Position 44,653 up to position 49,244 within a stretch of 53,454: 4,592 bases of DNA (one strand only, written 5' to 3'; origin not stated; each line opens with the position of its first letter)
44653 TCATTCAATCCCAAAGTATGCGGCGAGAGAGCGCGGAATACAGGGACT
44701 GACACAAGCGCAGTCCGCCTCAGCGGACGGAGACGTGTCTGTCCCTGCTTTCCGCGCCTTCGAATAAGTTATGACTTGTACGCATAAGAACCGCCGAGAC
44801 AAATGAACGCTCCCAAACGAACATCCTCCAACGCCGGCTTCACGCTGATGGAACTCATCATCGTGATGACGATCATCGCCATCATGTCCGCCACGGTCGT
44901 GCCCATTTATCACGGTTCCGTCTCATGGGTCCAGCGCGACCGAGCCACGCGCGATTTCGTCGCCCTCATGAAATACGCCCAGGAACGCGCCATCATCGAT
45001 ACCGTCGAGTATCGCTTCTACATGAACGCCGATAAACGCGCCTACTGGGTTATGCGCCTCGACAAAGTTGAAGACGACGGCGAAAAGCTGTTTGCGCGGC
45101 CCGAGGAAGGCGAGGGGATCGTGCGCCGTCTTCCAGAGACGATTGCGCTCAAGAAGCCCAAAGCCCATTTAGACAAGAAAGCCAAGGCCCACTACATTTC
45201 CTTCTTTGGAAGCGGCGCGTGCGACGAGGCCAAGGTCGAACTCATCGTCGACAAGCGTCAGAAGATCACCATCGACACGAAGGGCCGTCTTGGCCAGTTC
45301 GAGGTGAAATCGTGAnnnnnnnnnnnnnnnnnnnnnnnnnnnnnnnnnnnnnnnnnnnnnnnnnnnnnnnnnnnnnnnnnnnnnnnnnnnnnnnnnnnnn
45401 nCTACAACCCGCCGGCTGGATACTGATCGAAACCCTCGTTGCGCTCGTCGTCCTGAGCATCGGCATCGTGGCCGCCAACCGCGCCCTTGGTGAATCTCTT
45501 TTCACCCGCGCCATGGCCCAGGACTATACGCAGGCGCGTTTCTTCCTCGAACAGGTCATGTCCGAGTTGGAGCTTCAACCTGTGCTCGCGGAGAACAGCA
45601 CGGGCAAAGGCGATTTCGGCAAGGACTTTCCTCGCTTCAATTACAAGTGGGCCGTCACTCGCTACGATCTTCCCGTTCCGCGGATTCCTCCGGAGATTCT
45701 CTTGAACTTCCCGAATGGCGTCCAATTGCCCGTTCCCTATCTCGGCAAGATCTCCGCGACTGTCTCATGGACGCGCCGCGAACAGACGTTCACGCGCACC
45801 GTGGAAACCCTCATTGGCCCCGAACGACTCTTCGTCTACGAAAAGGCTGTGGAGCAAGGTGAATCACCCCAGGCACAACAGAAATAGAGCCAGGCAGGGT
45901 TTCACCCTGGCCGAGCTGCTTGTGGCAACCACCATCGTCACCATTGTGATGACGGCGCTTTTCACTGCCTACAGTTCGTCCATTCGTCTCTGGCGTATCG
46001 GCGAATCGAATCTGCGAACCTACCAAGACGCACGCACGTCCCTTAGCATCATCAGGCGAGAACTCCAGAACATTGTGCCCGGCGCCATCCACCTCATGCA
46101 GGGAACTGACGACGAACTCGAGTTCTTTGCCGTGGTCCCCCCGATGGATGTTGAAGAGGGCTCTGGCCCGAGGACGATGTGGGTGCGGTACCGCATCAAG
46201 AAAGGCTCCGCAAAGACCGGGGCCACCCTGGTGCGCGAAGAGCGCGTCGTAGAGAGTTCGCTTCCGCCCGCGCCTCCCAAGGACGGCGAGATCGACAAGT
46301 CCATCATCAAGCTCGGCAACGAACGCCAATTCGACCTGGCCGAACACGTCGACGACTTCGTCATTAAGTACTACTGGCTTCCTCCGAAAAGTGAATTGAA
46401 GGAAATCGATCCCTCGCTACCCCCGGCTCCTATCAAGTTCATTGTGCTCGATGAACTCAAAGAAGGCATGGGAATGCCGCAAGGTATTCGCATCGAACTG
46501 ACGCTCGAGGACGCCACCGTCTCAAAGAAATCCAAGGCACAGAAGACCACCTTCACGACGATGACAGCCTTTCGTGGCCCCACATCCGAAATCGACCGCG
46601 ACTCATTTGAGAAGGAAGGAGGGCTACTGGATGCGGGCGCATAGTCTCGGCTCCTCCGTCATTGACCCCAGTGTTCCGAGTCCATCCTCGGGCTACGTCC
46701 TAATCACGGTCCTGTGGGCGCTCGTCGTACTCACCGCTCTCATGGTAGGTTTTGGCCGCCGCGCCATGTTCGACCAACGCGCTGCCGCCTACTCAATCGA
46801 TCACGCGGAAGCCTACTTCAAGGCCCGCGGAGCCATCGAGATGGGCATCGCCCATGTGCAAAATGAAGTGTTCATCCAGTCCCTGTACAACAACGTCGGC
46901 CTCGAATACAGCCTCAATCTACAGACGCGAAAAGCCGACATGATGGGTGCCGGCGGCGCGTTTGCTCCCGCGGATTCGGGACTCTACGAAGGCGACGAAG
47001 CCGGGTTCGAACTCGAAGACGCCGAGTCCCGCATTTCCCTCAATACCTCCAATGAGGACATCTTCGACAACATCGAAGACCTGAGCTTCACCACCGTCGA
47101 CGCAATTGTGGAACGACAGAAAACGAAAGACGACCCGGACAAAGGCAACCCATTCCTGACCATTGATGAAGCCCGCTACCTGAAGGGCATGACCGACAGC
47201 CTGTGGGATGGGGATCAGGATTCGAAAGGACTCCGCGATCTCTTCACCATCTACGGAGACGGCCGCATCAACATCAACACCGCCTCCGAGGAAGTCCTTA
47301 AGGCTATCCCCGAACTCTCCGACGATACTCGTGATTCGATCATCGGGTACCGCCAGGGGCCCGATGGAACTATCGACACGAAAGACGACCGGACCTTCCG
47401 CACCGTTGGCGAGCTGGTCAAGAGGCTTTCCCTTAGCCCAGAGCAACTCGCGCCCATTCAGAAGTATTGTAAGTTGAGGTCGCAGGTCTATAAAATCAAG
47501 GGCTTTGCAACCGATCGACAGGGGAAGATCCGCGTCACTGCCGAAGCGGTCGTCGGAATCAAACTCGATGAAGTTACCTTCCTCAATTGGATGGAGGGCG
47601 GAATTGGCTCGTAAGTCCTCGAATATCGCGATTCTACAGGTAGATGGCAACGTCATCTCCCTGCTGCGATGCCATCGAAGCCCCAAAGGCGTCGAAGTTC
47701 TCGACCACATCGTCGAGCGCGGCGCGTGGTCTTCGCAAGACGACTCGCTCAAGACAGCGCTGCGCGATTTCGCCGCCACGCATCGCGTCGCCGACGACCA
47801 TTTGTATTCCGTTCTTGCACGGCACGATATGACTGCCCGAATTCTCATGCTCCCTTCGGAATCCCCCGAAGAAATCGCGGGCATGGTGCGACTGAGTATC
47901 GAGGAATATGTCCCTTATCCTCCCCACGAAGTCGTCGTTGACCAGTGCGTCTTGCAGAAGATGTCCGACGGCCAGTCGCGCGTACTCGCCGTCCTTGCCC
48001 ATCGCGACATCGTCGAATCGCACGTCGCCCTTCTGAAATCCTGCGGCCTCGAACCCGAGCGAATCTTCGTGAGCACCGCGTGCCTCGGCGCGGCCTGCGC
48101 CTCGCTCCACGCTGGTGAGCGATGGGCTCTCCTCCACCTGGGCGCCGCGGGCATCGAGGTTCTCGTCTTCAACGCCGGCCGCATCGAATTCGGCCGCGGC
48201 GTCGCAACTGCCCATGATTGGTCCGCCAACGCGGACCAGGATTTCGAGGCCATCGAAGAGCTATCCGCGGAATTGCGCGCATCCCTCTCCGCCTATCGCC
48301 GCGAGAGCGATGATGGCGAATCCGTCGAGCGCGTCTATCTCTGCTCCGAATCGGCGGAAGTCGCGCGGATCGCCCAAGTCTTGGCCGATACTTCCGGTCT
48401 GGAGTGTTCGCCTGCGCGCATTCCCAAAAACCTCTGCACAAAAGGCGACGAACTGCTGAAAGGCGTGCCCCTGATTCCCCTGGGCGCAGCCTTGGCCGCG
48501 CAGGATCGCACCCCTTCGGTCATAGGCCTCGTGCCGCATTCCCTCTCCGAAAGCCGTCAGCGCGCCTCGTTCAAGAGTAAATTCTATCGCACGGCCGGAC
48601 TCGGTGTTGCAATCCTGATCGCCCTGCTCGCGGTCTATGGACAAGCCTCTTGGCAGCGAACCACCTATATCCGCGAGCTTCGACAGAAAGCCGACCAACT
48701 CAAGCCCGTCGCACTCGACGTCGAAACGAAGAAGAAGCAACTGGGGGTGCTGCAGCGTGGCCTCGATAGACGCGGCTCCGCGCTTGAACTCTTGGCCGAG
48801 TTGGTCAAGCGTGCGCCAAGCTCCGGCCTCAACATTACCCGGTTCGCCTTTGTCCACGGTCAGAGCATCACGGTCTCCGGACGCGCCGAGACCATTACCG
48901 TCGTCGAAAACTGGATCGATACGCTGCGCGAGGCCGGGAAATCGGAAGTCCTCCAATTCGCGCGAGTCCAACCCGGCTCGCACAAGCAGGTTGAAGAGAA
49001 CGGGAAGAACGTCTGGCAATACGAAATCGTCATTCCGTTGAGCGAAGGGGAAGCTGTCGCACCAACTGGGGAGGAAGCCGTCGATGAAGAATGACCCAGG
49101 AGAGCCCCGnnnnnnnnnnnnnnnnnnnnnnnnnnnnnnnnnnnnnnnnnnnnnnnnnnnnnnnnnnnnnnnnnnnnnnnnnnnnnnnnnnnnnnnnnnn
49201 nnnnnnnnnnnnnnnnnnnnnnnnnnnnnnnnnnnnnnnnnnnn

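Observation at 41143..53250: Variant type II secretion system with two accessory-domain fusions and RNA-level tuning elements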

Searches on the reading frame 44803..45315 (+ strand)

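Call 3: search_protein_families(library=pfam, proteins=[window:44803-45315:+], max_evalue=0.01)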
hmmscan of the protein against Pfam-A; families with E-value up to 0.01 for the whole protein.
window:44803-45315:+ (170 aa): 1 family
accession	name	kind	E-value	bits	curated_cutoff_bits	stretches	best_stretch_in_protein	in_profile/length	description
PF07963.17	N_methyl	-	1.1e-06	28.4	21.2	1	9-32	3-26/27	Prokaryotic N-terminal methylation motif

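Call 52: search_protein_families(library=ncbifam, proteins=[window:44803-45315:+], max_evalue=0.01)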
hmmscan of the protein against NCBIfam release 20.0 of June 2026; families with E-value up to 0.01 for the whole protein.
window:44803-45315:+ (170 aa): 12 families
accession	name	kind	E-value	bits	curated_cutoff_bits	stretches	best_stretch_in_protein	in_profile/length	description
TIGR01708.2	typeII_sec_gspH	equivalog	6.8e-12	45.7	80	1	11-91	2-80/169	type II secretion system minor pseudopilin GspH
NF040982.1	ComGD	equivalog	5.5e-10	39.8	70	1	11-88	2-79/139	competence type IV pilus minor pilin ComGD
NF007862.0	PRK10574.1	equivalog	8.1e-07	29.3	138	1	10-39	4-33/145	prepilin peptidase-dependent pilin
NF047827.1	T3SSXpsH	equivalog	1.3e-06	28.3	160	1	12-81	2-71/145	type II secretion system protein XpsH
TIGR02532.1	IV_pilin_GFxxxE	domain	2.3e-06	27.2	16.3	1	11-32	2-23/24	prepilin-type N-terminal cleavage/methylation domain-containing protein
TIGR02596.1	TIGR02596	subfamily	3.8e-06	27.1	70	1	13-80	1-70/196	Verru_Chthon cassette protein D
NF007800.0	PRK10506.1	equivalog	7.4e-06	25.9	158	1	8-76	6-74/163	prepilin peptidase-dependent protein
TIGR01710.1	typeII_sec_gspG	equivalog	2e-05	24.7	88.85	1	12-69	2-58/134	type II secretion system major pseudopilin GspG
NF041775.1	typeIV_PilA_Myxo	equivalog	0.00031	20.8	400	1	8-38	8-38/214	type IV pilin protein PilA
NF041013.1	T4P_ComGE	equivalog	0.00043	20.3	49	1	9-41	2-34/83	competence type IV pilus minor pilin ComGE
NF040999.1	pilin_ComGC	equivalog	0.00074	19.7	75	1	11-35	2-26/84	competence type IV pilus major pilin ComGC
TIGR02599.1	TIGR02599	subfamily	0.0043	16.3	256.5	1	12-87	1-70/361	Verru_Chthon cassette protein C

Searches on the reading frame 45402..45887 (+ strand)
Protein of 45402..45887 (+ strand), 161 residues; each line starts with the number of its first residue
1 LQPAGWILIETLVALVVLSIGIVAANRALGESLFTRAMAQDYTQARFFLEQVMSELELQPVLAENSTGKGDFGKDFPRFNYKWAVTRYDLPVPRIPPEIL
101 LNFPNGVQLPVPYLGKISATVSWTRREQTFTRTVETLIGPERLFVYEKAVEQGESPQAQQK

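Call 52: search_protein_families(library=ncbifam, proteins=[window:45402-45887:+], max_evalue=0.01)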
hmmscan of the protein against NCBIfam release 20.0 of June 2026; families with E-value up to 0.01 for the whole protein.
window:45402-45887:+ (161 aa): 2 families
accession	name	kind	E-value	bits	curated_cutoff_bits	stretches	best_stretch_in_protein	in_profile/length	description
TIGR02523.1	type_IV_pilV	equivalog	3e-05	24.5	52.2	1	4-67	2-65/139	type IV pilus modification protein PilV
TIGR01707.1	gspI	equivalog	0.00043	20.7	44.35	1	5-66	1-64/101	type II secretion system minor pseudopilin GspI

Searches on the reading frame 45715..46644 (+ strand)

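Call 3: search_protein_families(library=pfam, proteins=[window:45715-46644:+], max_evalue=0.01)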
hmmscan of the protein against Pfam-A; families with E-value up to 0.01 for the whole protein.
window:45715-46644:+ (309 aa): 1 family
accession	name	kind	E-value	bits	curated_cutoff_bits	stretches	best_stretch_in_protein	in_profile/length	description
PF07963.17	N_methyl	-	3.4e-07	30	21.2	1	58-83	2-27/27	Prokaryotic N-terminal methylation motif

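Call 52: search_protein_families(library=ncbifam, proteins=[window:45874-46644:+], max_evalue=0.01)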
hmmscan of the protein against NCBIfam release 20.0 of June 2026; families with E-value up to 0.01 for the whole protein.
window:45874-46644:+ (256 aa): 6 families
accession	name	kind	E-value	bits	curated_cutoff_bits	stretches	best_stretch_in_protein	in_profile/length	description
TIGR02599.1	TIGR02599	subfamily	2.4e-07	30.4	256.5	1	9-66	1-58/361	Verru_Chthon cassette protein C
TIGR02532.1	IV_pilin_GFxxxE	domain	6.9e-05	22.5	16.3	1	7-29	1-23/24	prepilin-type N-terminal cleavage/methylation domain-containing protein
NF038304.1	EPS_HpsC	equivalog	0.0001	22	200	1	3-67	16-80/318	hormogonium polysaccharide secretion pseudopilin HpsC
TIGR01707.1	gspI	equivalog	0.00039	20.9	44.35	1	9-37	1-29/101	type II secretion system minor pseudopilin GspI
NF041013.1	T4P_ComGE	equivalog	0.00053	20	49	1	8-65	4-61/83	competence type IV pilus minor pilin ComGE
NF006453.0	PRK08808.1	equivalog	0.0043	16.1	295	1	5-84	4-83/211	type II secretion system protein J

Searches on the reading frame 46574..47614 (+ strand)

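Call 3: search_protein_families(library=pfam, proteins=[window:46574-47614:+], max_evalue=0.01)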
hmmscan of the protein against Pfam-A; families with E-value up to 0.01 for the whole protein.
window:46574-47614:+ (346 aa): 2 families
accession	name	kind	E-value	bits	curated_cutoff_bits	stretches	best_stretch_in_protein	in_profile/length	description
PF03934.19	T2SSK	-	6e-06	27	24.2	1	232-289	1-49/63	Type II secretion system (T2SS), protein K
PF12836.13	HHH_3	-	1.2e-05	25.8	27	1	231-261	5-35/65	Helix-hairpin-helix motif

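Call 52: search_protein_families(library=ncbifam, proteins=[window:46574-47614:+], max_evalue=0.01)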
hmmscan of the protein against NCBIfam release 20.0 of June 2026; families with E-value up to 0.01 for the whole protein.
window:46574-47614:+ (346 aa): 1 family
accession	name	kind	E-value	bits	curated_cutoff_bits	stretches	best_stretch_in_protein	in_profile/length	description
NF037980.1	T2SS_GspK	equivalog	4.6e-13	49.4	130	2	186-322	172-291/307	type II secretion system minor pseudopilin GspK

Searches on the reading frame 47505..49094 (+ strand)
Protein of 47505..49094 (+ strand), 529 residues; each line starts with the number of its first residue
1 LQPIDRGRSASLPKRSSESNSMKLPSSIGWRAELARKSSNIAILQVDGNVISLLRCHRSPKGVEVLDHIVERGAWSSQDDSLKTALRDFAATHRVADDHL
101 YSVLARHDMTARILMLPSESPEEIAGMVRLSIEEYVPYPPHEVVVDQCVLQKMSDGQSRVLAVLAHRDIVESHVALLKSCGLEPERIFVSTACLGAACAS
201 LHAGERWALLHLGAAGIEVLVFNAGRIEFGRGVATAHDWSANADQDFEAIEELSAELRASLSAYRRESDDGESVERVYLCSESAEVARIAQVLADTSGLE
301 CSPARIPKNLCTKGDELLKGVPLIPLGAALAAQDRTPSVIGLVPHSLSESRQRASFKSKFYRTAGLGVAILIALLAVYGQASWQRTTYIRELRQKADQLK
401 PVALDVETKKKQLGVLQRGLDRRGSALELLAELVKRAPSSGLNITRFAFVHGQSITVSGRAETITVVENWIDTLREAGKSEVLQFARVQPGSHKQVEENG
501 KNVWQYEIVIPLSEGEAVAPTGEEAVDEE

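Call 3: search_protein_families(library=pfam, proteins=[window:47505-49094:+], max_evalue=0.01)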
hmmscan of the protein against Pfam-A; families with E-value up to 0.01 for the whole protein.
window:47505-49094:+ (529 aa): 3 families
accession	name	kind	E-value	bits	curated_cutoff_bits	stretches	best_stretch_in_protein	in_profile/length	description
PF11104.14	PilM_2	-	1.1e-07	31.5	27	1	105-198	71-166/340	Type IV pilus assembly protein PilM;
PF05137.18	PilN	-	0.00017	22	22.8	1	429-508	2-74/78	Fimbrial assembly protein (PilN)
PF05134.19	T2SSL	-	0.0022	17.9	25.5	1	102-209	51-156/231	Type II secretion system (T2SS), protein L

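Call 52: search_protein_families(library=ncbifam, proteins=[window:47505-49094:+], max_evalue=0.01)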
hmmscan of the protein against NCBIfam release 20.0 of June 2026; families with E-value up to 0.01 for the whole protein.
window:47505-49094:+ (529 aa): 2 families
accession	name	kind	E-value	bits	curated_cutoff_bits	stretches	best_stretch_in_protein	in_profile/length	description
TIGR01175.1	pilM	subfamily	8.9e-12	44.7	133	1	81-234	52-217/348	type IV pilus assembly protein PilM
NF045709.1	Amuc_1101_fam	equivalog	9.5e-11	41.2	650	2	249-448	261-472/608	Amuc_1101 family PilM-like pilus complex protein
